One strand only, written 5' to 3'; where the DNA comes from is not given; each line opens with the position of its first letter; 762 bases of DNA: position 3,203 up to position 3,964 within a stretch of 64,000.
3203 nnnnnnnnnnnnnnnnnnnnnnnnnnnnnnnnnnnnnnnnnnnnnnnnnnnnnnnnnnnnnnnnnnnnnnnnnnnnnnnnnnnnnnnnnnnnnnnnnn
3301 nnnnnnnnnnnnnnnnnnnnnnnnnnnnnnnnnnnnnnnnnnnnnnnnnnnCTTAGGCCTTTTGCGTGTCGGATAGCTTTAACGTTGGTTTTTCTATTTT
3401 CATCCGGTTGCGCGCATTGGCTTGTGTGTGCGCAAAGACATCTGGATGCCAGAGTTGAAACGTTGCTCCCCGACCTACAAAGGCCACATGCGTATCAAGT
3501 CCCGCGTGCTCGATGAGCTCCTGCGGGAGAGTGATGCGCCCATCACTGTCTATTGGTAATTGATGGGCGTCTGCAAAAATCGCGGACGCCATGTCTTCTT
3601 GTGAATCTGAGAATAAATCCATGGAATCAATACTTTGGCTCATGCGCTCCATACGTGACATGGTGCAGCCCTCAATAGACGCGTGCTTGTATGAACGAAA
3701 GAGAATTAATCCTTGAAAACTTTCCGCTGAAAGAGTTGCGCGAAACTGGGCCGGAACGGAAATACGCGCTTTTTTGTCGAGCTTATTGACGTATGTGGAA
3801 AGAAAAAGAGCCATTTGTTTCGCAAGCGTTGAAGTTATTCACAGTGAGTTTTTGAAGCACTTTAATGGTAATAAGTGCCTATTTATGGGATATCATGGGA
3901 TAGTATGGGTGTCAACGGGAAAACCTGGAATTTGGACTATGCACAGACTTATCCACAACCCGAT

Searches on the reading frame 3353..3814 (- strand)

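Call 44: search_protein_families(library=pfam, proteins=[window:3353-3814:-], max_evalue=0.00001)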
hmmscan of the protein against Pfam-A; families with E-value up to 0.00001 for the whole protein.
window:3353-3814:- (153 aa): 1 family
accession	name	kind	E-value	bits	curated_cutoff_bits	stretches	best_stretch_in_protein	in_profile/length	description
PF02381.23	MraZ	-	3.5e-18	65.8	23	1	79-139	1-63/72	MraZ protein, putative antitoxin-like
